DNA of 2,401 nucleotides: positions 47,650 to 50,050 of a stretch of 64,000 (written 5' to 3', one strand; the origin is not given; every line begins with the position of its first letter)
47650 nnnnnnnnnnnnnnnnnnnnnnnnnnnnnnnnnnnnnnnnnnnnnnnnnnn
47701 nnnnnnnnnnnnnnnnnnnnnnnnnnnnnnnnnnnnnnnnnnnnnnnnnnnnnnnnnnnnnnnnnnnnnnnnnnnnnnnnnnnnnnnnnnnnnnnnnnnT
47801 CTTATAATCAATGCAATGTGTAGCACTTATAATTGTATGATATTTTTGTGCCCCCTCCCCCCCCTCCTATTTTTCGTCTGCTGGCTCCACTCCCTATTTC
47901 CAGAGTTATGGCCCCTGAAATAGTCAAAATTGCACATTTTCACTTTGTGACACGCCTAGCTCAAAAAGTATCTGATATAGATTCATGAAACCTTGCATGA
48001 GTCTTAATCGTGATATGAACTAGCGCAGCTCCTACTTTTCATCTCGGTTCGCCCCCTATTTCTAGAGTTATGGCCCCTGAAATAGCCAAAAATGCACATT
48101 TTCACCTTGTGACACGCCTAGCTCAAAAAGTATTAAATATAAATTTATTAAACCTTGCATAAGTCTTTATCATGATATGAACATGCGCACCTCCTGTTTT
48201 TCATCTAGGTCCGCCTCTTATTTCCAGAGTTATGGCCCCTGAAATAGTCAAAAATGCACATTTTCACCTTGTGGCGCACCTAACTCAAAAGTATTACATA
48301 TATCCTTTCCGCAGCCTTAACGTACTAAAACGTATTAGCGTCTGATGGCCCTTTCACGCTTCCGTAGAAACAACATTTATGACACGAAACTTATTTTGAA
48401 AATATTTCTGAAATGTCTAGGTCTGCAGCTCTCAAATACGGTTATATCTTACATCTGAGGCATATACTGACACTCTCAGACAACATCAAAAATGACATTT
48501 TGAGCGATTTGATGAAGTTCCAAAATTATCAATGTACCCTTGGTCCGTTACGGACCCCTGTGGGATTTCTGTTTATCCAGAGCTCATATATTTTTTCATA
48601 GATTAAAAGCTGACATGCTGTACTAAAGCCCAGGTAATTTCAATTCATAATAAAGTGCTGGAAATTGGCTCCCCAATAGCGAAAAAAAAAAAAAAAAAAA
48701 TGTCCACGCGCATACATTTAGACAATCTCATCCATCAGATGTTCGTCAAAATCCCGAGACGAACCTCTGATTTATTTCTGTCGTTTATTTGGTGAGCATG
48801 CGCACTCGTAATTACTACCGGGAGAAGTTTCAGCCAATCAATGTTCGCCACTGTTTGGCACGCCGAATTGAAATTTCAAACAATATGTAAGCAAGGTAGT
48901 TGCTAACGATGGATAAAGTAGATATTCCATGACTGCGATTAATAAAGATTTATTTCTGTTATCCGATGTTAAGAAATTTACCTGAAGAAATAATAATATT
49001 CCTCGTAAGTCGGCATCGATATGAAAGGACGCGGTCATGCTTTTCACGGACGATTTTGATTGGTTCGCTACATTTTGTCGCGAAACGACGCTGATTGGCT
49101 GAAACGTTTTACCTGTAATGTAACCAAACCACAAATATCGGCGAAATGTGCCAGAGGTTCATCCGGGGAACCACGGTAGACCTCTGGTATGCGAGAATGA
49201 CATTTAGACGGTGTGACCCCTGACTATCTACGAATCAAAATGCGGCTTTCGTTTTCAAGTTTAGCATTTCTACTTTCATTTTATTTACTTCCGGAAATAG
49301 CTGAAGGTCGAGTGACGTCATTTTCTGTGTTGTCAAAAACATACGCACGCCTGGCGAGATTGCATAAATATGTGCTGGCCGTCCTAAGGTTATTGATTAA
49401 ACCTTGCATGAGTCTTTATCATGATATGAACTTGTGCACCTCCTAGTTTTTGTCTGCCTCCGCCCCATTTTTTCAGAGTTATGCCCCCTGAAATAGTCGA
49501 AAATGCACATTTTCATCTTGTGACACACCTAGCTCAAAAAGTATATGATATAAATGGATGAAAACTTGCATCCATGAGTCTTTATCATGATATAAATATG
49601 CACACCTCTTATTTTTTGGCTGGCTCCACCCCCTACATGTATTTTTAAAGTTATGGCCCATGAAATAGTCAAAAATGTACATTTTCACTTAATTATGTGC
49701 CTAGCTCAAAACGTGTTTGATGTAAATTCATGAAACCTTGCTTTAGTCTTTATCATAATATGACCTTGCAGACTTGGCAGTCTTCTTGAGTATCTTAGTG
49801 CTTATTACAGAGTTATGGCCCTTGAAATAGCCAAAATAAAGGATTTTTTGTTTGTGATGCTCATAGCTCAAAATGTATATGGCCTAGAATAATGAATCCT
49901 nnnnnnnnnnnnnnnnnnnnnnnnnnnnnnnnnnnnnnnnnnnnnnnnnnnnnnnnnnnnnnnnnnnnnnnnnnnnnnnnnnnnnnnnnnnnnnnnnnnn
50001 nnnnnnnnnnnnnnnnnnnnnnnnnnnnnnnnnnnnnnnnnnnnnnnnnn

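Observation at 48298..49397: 1.1-kb CpG-rich promoter-like island with inverted CCAAT 14-mers and a CRE, embedded inside a satellite array in MAEA intron 1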

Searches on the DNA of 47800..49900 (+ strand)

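Call 15: search_rna_families(source=window, start=47800, end=49900, threshold=evalue, max_evalue=10)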
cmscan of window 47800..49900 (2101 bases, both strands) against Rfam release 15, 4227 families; matches with E-value up to 10: 1.
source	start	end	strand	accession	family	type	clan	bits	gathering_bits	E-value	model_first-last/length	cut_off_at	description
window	49552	49609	+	RF02308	TtnuCD34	Gene; snRNA; snoRNA; CD-box;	-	16.8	80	6.8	1-64/64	no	Tetrahymena snoRNA TtnuCD34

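Call 44: search_dna_similar(query=window:48298-49397:+, collection=plasmids, mode=distant, max_evalue=0.001, max_rows=5)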
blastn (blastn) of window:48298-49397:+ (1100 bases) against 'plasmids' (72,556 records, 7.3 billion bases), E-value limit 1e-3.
No match.

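Call 45: search_dna_similar(query=window:48298-49397:+, collection=phages, mode=distant, max_evalue=0.001, max_rows=5)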
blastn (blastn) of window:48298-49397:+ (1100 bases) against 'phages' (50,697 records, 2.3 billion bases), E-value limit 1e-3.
No match.
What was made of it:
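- Tried and rejected: blastn against plasmids and phages gave no match (calls 44, 45).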
